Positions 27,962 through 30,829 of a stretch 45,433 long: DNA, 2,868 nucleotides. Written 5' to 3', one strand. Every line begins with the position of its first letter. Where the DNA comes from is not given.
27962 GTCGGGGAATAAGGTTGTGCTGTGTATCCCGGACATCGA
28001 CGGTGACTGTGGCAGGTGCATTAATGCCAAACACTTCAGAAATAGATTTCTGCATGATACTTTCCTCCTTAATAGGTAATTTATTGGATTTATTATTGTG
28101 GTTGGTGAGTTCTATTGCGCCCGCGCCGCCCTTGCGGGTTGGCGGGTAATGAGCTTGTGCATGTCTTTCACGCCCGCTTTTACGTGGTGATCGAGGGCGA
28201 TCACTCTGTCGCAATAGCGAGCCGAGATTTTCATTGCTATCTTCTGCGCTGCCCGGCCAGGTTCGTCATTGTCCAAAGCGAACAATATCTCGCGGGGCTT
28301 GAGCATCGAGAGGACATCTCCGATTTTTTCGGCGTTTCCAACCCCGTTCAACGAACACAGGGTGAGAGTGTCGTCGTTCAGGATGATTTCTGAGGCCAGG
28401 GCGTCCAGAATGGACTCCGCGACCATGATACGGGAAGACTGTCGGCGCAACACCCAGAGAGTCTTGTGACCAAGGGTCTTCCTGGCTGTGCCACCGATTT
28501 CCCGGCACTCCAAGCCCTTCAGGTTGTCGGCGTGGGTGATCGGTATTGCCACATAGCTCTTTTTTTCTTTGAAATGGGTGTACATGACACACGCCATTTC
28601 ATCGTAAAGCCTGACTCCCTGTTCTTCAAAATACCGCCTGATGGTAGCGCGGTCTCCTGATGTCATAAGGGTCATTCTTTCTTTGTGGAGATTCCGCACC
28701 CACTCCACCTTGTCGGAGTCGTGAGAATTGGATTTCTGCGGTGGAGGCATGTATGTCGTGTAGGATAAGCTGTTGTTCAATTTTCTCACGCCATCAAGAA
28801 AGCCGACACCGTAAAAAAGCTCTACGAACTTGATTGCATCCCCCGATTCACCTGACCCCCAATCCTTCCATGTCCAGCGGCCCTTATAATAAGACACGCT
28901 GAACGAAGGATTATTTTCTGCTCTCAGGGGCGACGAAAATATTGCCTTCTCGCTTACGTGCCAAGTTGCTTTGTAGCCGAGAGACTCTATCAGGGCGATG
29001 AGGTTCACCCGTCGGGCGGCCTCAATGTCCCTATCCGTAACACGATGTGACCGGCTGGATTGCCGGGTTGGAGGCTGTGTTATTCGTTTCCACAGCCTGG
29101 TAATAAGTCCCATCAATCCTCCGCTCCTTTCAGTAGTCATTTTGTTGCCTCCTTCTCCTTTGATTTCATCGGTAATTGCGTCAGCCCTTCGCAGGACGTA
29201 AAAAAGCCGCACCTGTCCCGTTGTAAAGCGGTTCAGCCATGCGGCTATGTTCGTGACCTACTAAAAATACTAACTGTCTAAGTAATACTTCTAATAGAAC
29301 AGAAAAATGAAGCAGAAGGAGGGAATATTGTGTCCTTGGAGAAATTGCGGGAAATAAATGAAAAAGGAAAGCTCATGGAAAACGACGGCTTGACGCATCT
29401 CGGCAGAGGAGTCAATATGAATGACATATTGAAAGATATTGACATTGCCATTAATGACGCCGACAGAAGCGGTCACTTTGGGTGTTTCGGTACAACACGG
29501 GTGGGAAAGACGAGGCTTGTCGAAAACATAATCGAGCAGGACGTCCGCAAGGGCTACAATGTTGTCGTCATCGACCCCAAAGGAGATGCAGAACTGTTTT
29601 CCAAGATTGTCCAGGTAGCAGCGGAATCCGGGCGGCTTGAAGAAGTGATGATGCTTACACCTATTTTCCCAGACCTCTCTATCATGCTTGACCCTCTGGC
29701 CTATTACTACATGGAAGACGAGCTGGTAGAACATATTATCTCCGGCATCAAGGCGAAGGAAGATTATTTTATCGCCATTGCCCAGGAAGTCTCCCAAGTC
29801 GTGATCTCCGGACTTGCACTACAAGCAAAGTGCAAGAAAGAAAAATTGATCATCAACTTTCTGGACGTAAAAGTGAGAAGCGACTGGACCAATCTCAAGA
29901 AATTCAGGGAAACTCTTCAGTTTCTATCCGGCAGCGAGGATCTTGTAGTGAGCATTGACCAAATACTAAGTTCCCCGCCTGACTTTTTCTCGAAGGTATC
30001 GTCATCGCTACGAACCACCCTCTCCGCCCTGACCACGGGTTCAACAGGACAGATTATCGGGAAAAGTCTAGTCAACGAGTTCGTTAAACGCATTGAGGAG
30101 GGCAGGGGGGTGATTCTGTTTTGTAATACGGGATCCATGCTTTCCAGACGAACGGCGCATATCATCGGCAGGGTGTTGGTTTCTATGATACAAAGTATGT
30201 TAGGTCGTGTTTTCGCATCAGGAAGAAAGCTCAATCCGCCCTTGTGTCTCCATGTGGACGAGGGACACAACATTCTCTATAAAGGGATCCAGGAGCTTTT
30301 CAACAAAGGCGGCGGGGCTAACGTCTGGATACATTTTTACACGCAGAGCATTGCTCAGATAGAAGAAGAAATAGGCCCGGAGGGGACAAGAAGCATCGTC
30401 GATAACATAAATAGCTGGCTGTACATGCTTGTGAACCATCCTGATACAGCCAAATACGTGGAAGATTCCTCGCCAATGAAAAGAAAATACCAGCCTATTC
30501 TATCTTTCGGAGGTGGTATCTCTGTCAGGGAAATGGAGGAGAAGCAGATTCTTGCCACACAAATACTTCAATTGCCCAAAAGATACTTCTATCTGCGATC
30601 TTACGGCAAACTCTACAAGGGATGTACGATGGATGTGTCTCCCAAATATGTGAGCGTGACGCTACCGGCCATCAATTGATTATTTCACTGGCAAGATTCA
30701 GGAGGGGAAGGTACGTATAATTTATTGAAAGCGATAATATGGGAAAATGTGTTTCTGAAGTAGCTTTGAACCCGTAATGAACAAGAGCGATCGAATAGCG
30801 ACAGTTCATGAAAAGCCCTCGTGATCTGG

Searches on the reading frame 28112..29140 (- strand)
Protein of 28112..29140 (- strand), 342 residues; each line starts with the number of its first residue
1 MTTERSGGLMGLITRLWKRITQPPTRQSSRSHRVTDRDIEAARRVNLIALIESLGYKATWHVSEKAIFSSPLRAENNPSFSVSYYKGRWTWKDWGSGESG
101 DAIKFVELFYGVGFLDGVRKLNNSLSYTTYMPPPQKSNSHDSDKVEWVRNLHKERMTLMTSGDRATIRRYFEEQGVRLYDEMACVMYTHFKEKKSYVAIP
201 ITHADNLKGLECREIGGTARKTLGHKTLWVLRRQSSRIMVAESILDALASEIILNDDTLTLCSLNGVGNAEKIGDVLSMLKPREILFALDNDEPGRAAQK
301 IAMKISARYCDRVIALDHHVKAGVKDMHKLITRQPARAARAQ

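Call 7: search_protein_families(library=pfam, proteins=[window:28112-29140:-])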
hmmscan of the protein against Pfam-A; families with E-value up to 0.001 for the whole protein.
window:28112-29140:- (342 aa): 2 families
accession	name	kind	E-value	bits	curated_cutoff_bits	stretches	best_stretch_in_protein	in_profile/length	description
PF13155.12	Toprim_2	-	2.1e-06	28.5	22.1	1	240-316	2-78/88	Toprim-like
PF01807.25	Zn_ribbon_DnaG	-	4.1e-06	27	24.9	1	70-126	36-90/98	CHC2 zinc finger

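Call 17: search_dna_similar(query=window:28112-29140:-, collection=plasmids, mode=protein, max_rows=25)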
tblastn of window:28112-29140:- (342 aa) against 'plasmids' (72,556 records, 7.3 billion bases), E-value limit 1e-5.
Records with a match: 4; places in all: 4; records where one place covers at least 80% of the query: 2.
Best place of each record, by identity: <60% 4.
By first word of the organism name: Runella 1; Desulfosarcina 1; Prevotella 1; Spirosoma 1.
By predicted mobility (MOB-suite, as given by PLSDB): non-mobilizable 3; mobilizable 1.
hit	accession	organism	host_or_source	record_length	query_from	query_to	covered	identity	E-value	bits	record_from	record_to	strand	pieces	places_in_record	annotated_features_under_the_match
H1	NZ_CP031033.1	Runella sp. SP2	whole organism,freshwater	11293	40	337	87%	23.4%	2e-7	61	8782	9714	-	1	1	toprim domain-containing protein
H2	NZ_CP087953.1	Desulfosarcina sp. BuS5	-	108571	38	339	88%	22.3%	1e-7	61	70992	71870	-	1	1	toprim domain-containing protein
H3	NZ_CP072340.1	Prevotella nigrescens F0103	Homo sapiens,whole organism,human oral ...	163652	36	304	79%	24.6%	1e-6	58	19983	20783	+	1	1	toprim domain-containing protein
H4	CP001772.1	Spirosoma linguale DSM 74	-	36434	38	301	77%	21.7%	5e-6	56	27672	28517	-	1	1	hypothetical protein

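Call 36: find_homologous_proteins(query=window:28112-29140:-, max_evalue=1e-10)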
Query window:28112-29140:- (342 aa): 63 proteins with E <= 1e-10 among 4340 candidates.
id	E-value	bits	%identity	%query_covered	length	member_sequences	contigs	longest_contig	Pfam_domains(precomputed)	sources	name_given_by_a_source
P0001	7.3e-214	727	93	100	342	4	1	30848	PF13155.13,PF01807.26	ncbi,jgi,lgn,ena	ncbi:MAG: CHC2 zinc finger domain-containing protein [Syntrophales bacterium]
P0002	1.0e-179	615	81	100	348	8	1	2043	PF13155.13,PF01807.26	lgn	-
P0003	1.3e-169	582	76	100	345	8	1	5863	PF13155.13,PF01807.26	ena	-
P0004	7.7e-156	536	70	100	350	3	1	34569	PF13155.13,PF01807.26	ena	-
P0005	1.6e-139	483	64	99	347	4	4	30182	PF13155.13,PF01807.26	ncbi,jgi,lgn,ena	ncbi:MAG: CHC2 zinc finger domain-containing protein [Syntrophus sp. (in: bacteria)]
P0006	2.7e-139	482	64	98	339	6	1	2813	PF13155.13,PF01807.26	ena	-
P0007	1.6e-132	460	59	100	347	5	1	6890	PF13155.13,PF01807.26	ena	-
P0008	1.8e-129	450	57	100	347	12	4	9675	PF13155.13,PF01807.26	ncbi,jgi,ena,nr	ncbi:MAG TPA: CHC2 zinc finger domain-containing protein [Syntrophales bacterium]|nr:CHC2 zinc finge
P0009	2.7e-123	429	59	96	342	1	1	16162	PF13155.13,PF01807.26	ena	-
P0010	2.2e-122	426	59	94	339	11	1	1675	PF13155.13,PF01807.26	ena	-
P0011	1.4e-119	417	56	96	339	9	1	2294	PF13155.13,PF01807.26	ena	-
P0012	8.6e-103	362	49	97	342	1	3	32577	PF13155.13,PF01807.26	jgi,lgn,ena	-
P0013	4.6e-93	330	48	89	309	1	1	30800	PF13155.13,PF01807.26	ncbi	ncbi:MAG: toprim domain-containing protein [Nitrospirota bacterium]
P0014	1.6e-92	328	46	97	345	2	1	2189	PF13155.13,PF01807.26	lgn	-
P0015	5.4e-92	326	46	91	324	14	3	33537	PF13155.13,PF01807.26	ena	-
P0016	7.8e-92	326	49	87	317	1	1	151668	PF13155.13,PF01807.26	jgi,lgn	jgi:hypothetical protein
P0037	5.0e-78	281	44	89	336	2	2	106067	PF13155.13,PF01807.26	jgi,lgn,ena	-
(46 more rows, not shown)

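Call 37: find_encoding_contigs(protein=P0004, flank=10000, max_places=2)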
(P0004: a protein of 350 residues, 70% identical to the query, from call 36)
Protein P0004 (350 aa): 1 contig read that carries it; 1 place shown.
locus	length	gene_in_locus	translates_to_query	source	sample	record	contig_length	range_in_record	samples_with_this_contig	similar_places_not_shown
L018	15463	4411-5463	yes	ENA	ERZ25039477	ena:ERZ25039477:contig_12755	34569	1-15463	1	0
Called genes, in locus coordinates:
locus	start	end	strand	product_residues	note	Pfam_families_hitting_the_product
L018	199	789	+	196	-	-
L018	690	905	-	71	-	PF02350:Epimerase_2 (weak)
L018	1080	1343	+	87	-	-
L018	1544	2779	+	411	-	PF01051:Rep3_N, PF21205:Rep3_C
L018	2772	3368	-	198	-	PF12696:TraG-D_C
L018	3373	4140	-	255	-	-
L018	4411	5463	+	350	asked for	PF01807:Zn_ribbon_DnaG, PF13155:Toprim_2 (weak)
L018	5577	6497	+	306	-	PF00004:AAA (faint), PF13191:AAA_16 (faint), PF07728:AAA_5, PF08406:CbbQ_C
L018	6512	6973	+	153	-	-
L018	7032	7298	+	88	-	PF11348:DUF3150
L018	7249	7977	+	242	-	PF11348:DUF3150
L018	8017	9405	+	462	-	PF06213:CobT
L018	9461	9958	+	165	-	-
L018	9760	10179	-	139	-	-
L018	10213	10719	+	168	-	PF09677:TrbI_Ftype (weak)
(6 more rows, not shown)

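Call 38: find_encoding_contigs(protein=P0005, flank=10000, max_places=3)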
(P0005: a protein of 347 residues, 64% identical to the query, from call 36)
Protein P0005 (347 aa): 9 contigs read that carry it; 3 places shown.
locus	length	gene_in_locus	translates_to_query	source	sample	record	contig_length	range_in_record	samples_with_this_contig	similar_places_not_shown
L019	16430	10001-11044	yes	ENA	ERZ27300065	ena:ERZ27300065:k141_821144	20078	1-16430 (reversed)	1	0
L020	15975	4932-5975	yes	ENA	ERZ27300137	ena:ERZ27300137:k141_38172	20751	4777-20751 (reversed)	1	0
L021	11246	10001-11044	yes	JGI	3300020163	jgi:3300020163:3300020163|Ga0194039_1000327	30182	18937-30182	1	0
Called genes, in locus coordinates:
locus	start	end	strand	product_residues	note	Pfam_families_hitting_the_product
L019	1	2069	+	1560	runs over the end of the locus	PF13426:PAS_9, PF00989:PAS, PF13426:PAS_9, PF00989:PAS, PF08447:PAS_3, PF13426:PAS_9, PF08447:PAS_3, PF08447:PAS_3, +19 more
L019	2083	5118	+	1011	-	PF02743:dCache_1, PF00989:PAS, PF08448:PAS_4 (weak), PF13426:PAS_9, PF13426:PAS_9, PF00512:HisKA, PF02518:HATPase_c, PF00072:Response_reg, +4 more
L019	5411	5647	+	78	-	-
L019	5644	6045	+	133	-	PF01850:PIN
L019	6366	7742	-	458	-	PF02534:T4SS-DNA_transf, PF01935:DUF87 (weak), PF10412:TrwB_AAD_bind (faint), PF12696:TraG-D_C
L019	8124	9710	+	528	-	PF13708:DUF4942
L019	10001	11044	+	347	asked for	PF01807:Zn_ribbon_DnaG, PF13155:Toprim_2 (weak)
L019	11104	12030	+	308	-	PF07728:AAA_5, PF00004:AAA (weak), PF08406:CbbQ_C (weak)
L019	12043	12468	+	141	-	-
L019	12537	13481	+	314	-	PF11348:DUF3150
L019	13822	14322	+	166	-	-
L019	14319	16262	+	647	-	PF06213:CobT, PF05762:VWA_CoxE (faint), PF00092:VWA (weak), PF11775:CobT_C (faint)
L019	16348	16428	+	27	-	?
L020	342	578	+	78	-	-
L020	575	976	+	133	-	PF01850:PIN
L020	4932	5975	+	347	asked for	PF01807:Zn_ribbon_DnaG, PF13155:Toprim_2 (weak)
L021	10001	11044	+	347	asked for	PF01807:Zn_ribbon_DnaG, PF13155:Toprim_2 (weak)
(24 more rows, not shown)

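Call 39: find_encoding_contigs(protein=P0012, flank=10000, max_places=2)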
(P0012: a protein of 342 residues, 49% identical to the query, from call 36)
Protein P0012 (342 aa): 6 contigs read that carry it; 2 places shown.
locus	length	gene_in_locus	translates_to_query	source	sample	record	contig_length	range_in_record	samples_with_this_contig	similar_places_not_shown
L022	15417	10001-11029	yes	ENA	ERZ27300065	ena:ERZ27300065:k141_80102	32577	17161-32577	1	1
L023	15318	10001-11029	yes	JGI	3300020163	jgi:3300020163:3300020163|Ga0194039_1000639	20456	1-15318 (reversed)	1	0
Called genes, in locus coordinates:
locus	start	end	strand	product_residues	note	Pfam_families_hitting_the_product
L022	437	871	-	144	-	-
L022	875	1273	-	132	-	-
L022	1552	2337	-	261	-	PF07505:DUF5131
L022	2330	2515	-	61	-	-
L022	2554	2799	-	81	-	-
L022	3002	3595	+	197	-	PF10502:Peptidase_S26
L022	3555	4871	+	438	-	PF09673:TrbC_Ftype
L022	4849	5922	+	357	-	PF06834:TraU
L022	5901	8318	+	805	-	PF06986:F_T4SS_TraN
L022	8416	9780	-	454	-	PF01935:DUF87, PF10412:TrwB_AAD_bind (faint), PF12696:TraG-D_C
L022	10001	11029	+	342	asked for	PF01807:Zn_ribbon_DnaG, PF13155:Toprim_2 (weak)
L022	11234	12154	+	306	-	PF07728:AAA_5, PF00004:AAA (weak), PF08406:CbbQ_C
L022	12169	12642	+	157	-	-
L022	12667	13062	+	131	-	-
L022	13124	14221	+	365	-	PF11348:DUF3150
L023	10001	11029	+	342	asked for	PF01807:Zn_ribbon_DnaG, PF13155:Toprim_2 (weak)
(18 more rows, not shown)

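Call 40: find_encoding_contigs(protein=P0013, flank=10000, max_places=2)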
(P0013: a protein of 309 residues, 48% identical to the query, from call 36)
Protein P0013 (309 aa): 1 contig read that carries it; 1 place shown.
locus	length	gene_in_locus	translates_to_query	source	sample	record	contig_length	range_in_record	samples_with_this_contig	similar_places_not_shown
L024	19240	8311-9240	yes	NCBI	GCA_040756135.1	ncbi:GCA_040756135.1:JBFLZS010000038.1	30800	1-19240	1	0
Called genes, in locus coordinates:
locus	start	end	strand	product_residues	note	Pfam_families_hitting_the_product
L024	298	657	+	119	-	-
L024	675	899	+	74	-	-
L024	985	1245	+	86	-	-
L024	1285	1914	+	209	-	PF19587:DUF6094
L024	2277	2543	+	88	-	-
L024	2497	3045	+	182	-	-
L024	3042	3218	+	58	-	-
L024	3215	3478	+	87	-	-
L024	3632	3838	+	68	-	-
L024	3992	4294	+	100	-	-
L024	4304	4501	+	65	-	-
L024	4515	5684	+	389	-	PF00271:Helicase_C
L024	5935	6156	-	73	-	-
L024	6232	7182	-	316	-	PF03372:Exo_endo_phos (faint)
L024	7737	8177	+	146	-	PF04002:RadC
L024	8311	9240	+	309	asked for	PF01807:Zn_ribbon_DnaG (faint), PF13155:Toprim_2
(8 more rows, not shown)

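Call 42: find_encoding_contigs(protein=P0009, flank=10000, max_places=2)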
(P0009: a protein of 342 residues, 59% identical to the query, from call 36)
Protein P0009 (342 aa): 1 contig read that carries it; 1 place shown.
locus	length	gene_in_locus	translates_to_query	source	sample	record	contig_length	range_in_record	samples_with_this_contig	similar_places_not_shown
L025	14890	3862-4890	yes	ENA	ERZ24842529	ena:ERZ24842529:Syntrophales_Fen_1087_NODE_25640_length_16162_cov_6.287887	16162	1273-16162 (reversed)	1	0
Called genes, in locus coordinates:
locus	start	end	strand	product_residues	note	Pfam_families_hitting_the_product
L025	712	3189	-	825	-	PF12696:TraG-D_C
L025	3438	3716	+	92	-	-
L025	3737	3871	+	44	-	-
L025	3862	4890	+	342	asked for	PF01807:Zn_ribbon_DnaG, PF13155:Toprim_2 (weak)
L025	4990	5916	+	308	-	PF25199:nSTAND_NTPase5 (faint), PF07728:AAA_5, PF08406:CbbQ_C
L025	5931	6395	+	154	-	-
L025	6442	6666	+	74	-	-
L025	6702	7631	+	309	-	PF11348:DUF3150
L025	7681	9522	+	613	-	PF06213:CobT (weak), PF00092:VWA, PF11775:CobT_C (faint)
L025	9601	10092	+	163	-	PF09677:TrbI_Ftype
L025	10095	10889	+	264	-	PF13728:TraF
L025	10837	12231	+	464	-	PF06122:TraH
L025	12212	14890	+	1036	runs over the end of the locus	PF07916:TraG_N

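Call 43: find_encoding_contigs(protein=P0008, flank=10000, max_places=3)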
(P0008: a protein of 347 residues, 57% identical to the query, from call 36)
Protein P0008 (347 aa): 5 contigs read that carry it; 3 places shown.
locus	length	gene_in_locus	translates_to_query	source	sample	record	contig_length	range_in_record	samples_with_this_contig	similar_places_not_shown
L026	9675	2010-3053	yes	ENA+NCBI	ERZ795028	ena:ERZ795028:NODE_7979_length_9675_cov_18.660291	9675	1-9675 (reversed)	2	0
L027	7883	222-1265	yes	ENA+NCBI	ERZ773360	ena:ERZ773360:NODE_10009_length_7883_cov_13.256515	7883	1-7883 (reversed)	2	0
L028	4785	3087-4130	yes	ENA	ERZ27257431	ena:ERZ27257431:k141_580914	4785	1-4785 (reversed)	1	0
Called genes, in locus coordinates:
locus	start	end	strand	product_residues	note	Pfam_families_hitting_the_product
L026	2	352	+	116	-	PF06986:F_T4SS_TraN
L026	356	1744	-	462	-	PF02534:T4SS-DNA_transf, PF01935:DUF87 (faint), PF10412:TrwB_AAD_bind (faint), PF12696:TraG-D_C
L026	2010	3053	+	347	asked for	PF01807:Zn_ribbon_DnaG, PF13155:Toprim_2 (weak)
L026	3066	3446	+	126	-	-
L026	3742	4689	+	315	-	PF07728:AAA_5, PF08406:CbbQ_C (faint)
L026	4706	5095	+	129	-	-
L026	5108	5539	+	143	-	-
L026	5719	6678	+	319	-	PF11348:DUF3150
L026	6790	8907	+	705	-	PF06213:CobT, PF05762:VWA_CoxE (faint), PF11775:CobT_C (faint), PF00092:VWA (weak)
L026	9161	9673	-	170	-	?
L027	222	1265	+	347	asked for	PF01807:Zn_ribbon_DnaG, PF13155:Toprim_2 (weak)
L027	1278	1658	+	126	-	-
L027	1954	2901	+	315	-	PF07728:AAA_5, PF08406:CbbQ_C (faint)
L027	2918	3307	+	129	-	-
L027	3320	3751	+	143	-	-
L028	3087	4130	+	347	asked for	PF01807:Zn_ribbon_DnaG, PF13155:Toprim_2 (weak)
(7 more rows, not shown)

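Call 44: find_encoding_contigs(protein=P0016, flank=10000, max_places=2)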
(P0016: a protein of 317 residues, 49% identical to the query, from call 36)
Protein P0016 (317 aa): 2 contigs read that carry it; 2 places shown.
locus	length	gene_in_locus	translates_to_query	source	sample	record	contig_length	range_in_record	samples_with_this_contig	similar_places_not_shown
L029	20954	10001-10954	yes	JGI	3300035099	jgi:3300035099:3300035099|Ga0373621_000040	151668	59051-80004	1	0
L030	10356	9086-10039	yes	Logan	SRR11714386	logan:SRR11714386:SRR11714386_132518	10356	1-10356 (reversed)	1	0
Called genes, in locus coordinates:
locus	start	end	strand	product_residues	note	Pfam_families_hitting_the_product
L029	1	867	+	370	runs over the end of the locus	PF00712:DNA_pol3_beta, PF02767:DNA_pol3_beta_2, PF02768:DNA_pol3_beta_3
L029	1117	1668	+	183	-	-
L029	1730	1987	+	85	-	-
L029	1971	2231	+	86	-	-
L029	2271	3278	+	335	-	PF19587:DUF6094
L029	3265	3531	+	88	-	-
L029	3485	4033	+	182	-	-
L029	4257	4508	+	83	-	-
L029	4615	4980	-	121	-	PF25212:HVO_A0114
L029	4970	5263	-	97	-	PF20126:TumE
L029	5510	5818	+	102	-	-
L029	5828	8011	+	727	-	PF04851:ResIII (faint), PF00176:SNF2-rel_dom, PF00271:Helicase_C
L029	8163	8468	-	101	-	PF20126:TumE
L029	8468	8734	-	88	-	PF27273:MJ0235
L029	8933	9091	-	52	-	-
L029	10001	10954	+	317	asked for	PF01807:Zn_ribbon_DnaG (weak), PF13155:Toprim_2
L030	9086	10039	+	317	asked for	PF01807:Zn_ribbon_DnaG (weak), PF13155:Toprim_2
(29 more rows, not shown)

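Call 45: find_encoding_contigs(protein=P0037, flank=10000, max_places=2)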
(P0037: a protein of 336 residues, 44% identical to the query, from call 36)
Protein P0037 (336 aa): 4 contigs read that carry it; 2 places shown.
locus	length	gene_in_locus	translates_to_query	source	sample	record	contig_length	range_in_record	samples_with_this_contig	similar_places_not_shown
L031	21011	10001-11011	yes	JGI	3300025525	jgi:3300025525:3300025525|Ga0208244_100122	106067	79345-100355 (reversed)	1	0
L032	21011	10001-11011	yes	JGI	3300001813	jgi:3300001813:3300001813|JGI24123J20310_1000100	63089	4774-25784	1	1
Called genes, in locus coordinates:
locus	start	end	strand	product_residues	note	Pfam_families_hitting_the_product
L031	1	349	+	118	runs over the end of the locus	-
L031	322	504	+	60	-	-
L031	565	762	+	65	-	-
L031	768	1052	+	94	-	-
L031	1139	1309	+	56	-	-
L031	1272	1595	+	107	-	PF11171:DUF2958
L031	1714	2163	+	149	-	-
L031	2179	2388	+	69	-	-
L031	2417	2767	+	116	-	-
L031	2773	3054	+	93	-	-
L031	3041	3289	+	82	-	-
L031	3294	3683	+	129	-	-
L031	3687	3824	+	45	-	-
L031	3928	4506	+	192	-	-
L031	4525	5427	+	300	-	-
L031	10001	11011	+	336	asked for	PF01807:Zn_ribbon_DnaG (faint), PF13155:Toprim_2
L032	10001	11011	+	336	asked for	PF01807:Zn_ribbon_DnaG (faint), PF13155:Toprim_2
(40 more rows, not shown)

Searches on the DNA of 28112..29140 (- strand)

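Call 54: search_rna_families(source=L029, start=5340, end=5520, threshold=evalue, max_evalue=10)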
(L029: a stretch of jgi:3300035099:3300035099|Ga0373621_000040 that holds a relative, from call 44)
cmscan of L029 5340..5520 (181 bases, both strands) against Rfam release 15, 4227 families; matches with E-value up to 10: 7.
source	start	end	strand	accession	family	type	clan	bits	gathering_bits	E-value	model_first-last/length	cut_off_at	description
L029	5431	5492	-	RF01871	MALAT1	Gene; lncRNA;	-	16.3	70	5.9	29-95/95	no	Metastasis associated lung adenocarcinoma transcript 1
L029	5345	5391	+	RF03021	RT-18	Gene; sRNA;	-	15.6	41.3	2.3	1-84/84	no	RT-18 RNA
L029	5389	5456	+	RF01388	isrD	Gene; sRNA;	-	15.1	37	0.94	1-51/51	no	isrD Hfq binding RNA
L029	5462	5484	-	RF01713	Moco-II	Cis-reg;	-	13.4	35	5.4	14-36/46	no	Moco-II RNA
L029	5472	5509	-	RF02888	BtsR1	Gene; sRNA;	-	12.9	66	3.3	1-51/51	no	Bacillus sRNA 1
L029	5450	5520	-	RF00499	Parecho_CRE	Cis-reg;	-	12.8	55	3.1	36-116/116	5'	Human parechovirus 1 (HPeV1) cis regulatory element (CRE)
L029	5404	5463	+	RF00706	mir-263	Gene; miRNA;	CL00093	11.2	51.3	5.9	1-86/86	no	mir-263 microRNA precursor family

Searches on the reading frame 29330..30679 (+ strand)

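Call 7: search_protein_families(library=pfam, proteins=[window:29330-30679:+])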
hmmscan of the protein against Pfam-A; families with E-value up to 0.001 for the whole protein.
window:29330-30679:+ (449 aa): 4 families
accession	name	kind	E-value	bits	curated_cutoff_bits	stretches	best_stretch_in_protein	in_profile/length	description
PF12696.13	TraG-D_C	-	1.3e-10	41.7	22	1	304-377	1-75/126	TraM recognition site of TraD and TraG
PF02534.20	T4SS-DNA_transf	-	4.5e-09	36.1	20.1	1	48-377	45-378/468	Type IV secretory system Conjugative DNA transfer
PF10412.15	TrwB_AAD_bind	-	5.2e-08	32.6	20.5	0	338-380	280-322/387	Type IV secretion-system coupling protein DNA-binding domain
PF01935.23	DUF87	-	6.4e-06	26.9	23.2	1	38-86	13-63/220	Helicase HerA, central domain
